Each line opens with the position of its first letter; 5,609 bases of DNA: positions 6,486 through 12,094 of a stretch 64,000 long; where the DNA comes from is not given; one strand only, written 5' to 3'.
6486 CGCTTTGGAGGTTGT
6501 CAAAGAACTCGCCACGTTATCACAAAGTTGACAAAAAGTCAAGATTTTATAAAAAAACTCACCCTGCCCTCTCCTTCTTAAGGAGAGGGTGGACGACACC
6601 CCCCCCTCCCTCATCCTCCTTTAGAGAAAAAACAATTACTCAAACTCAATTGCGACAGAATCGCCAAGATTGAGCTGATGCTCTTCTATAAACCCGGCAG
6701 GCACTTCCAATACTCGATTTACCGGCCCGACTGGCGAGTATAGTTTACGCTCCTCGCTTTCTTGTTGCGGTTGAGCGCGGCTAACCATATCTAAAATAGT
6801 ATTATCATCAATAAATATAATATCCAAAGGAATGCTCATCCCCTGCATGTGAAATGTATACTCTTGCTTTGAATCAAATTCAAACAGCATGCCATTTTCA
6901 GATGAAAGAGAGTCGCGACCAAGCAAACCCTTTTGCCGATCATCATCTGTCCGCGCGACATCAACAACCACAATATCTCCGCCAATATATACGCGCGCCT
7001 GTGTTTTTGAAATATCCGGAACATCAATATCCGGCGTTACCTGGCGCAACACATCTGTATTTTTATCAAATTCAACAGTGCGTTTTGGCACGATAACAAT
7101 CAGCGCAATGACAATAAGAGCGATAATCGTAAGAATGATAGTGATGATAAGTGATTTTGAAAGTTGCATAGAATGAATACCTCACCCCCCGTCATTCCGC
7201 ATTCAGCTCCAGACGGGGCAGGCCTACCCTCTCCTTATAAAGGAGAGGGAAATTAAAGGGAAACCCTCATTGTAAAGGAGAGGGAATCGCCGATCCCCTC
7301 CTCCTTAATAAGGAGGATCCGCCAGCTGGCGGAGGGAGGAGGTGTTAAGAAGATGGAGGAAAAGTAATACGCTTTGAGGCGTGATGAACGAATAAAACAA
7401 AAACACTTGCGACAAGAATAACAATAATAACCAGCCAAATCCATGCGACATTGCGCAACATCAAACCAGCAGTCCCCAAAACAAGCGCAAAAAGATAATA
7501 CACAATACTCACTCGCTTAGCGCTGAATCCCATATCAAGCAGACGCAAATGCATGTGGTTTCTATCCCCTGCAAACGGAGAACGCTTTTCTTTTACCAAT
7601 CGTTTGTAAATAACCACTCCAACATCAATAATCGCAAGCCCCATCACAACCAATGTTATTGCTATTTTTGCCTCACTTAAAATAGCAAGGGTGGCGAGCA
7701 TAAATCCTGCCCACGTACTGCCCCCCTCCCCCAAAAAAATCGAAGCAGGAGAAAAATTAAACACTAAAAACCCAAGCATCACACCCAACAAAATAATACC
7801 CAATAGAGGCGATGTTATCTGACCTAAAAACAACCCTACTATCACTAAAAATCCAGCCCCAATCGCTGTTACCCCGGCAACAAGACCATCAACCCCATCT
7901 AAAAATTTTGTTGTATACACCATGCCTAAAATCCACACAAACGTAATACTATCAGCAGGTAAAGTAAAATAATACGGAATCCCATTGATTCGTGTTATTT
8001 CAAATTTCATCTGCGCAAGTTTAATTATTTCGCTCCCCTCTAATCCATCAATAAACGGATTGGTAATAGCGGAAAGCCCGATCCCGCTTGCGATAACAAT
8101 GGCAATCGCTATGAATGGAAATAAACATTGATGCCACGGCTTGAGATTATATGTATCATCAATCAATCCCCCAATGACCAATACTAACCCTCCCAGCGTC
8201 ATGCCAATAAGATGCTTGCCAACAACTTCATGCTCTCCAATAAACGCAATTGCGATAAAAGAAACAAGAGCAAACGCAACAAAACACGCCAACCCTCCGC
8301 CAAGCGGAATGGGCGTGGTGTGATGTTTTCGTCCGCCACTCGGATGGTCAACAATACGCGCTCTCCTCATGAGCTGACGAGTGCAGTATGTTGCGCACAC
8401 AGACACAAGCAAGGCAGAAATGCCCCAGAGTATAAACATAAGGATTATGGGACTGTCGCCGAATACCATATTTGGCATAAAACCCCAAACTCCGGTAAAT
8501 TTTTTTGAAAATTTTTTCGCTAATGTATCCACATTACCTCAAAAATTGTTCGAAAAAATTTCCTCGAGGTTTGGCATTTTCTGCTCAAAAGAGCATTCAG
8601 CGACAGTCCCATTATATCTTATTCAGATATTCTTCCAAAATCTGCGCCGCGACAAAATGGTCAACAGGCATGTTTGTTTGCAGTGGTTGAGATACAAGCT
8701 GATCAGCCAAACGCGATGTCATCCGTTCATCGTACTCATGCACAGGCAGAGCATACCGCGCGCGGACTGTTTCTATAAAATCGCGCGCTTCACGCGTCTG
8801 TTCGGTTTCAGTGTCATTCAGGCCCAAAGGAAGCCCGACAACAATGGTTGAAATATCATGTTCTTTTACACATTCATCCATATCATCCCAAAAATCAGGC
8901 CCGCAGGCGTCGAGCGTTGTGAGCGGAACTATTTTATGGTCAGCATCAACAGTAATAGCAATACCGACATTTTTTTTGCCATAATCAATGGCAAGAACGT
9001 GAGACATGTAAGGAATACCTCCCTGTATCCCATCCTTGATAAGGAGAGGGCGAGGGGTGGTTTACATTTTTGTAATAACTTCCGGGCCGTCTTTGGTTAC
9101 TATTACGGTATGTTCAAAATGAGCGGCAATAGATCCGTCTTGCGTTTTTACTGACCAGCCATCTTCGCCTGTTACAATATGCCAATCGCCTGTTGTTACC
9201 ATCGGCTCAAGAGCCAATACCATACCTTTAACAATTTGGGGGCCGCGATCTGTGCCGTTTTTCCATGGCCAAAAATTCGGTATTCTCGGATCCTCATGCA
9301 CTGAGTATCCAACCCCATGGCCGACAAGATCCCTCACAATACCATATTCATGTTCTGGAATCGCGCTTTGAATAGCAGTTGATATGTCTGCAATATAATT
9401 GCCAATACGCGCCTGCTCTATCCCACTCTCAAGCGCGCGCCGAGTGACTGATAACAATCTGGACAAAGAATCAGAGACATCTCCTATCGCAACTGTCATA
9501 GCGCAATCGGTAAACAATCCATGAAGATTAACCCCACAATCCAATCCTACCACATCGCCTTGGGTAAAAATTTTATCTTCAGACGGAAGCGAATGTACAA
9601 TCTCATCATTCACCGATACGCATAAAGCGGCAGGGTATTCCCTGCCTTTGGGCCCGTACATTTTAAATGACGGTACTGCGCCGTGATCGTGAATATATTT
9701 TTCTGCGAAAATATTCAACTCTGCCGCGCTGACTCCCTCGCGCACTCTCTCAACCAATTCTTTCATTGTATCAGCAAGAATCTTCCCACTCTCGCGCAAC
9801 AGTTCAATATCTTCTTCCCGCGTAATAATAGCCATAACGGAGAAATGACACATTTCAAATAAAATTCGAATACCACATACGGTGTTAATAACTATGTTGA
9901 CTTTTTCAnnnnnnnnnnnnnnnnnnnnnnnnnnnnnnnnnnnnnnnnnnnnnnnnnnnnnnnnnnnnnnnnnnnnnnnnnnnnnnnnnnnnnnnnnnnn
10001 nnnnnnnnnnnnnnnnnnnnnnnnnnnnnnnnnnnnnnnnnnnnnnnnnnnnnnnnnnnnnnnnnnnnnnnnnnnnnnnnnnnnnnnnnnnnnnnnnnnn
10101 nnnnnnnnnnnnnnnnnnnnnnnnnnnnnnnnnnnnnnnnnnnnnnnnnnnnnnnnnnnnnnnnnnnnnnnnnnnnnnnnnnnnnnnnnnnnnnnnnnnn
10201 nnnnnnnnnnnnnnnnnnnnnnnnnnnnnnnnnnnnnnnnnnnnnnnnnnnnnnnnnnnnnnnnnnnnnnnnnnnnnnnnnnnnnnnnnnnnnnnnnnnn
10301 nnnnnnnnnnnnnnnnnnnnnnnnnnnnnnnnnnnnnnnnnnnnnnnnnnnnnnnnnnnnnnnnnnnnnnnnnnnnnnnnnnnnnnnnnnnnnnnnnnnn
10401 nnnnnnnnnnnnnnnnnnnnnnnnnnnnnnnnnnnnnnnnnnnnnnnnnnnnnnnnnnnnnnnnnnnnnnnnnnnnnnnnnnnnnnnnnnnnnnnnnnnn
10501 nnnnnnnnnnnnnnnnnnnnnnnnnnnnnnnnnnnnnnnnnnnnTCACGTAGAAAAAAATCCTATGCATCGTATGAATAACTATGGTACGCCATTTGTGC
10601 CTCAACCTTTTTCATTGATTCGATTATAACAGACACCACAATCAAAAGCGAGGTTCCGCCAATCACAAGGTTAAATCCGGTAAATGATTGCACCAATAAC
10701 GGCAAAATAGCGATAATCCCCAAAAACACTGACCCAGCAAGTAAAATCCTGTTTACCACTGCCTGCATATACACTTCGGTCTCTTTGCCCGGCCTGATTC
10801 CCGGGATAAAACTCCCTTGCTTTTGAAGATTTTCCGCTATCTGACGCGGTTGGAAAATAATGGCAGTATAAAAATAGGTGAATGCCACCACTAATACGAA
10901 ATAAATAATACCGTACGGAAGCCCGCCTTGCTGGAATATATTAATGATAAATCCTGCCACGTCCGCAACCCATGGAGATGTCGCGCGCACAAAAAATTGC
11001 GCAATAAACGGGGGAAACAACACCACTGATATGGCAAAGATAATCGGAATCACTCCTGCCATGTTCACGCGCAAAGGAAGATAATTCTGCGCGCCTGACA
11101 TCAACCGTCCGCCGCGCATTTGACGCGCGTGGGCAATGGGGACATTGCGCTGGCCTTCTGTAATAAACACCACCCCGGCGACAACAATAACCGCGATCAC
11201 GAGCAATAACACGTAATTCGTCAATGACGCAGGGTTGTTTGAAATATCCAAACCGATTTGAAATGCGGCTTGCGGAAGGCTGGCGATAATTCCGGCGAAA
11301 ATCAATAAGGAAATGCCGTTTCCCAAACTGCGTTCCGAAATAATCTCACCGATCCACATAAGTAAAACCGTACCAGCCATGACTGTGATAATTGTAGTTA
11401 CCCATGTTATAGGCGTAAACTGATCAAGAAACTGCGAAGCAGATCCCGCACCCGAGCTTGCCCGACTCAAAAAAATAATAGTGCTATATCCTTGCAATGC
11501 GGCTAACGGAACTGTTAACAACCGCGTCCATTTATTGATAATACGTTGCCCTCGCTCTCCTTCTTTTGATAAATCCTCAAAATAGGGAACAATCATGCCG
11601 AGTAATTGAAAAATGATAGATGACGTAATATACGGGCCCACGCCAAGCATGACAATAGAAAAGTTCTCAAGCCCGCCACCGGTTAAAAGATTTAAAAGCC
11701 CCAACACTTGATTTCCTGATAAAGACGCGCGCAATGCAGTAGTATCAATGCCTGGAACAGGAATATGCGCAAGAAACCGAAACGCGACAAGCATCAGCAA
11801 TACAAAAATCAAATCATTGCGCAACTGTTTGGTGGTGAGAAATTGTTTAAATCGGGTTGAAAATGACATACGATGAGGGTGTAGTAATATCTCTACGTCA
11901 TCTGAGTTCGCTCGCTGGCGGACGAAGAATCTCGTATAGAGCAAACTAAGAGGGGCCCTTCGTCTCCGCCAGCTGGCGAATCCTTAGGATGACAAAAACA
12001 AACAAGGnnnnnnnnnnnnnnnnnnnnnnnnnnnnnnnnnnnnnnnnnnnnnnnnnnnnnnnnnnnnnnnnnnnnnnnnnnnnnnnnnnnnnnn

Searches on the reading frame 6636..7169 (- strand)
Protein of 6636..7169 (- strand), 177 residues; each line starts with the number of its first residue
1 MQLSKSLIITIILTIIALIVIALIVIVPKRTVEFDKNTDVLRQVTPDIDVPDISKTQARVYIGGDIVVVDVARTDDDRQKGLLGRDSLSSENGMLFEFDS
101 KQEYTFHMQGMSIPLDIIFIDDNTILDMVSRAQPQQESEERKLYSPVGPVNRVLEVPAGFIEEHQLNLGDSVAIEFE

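Call 49: search_protein_families(library=pfam, proteins=[window:6636-7169:-], max_evalue=0.001)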
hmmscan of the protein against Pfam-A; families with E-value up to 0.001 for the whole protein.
window:6636-7169:- (177 aa): 1 family
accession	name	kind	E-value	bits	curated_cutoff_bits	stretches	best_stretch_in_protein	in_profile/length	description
PF02643.20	DUF192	-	2.9e-28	98.3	27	1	69-174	3-96/96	Uncharacterized ACR, COG1430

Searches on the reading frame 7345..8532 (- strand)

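Call 49: search_protein_families(library=pfam, proteins=[window:7345-8532:-], max_evalue=0.001)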
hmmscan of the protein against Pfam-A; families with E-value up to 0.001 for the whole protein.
window:7345-8532:- (395 aa): 1 family
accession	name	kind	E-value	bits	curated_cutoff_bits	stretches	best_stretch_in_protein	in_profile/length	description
PF00953.26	Glycos_transf_4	-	4.1e-27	95.6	27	1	109-286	2-159/160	Glycosyl transferase family 4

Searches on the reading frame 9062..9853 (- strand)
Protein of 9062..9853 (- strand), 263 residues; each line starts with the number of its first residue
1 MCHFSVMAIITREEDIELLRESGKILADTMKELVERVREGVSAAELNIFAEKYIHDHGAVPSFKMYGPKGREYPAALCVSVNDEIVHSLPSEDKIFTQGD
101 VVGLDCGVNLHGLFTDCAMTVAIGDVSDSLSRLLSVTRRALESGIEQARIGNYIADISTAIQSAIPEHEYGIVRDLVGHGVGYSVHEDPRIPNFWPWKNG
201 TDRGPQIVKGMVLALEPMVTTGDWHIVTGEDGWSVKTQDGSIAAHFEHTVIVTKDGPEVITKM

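Call 103: search_protein_families(library=pfam, proteins=[window:9062-9853:-], max_evalue=0.00001)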
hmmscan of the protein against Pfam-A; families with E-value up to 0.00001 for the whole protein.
window:9062-9853:- (263 aa): 1 family
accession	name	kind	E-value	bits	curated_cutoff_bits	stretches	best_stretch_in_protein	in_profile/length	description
PF00557.29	Peptidase_M24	-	2.8e-41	142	23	1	17-254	1-208/208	Metallopeptidase family M24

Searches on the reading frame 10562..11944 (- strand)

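Call 103: search_protein_families(library=pfam, proteins=[window:10562-11944:-], max_evalue=0.00001)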
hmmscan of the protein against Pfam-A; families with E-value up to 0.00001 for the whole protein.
window:10562-11944:- (460 aa): 1 family
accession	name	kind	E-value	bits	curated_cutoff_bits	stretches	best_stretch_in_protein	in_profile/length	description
PF00344.25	SecY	-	1.8e-99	333.4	32.2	1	96-444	1-306/306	SecY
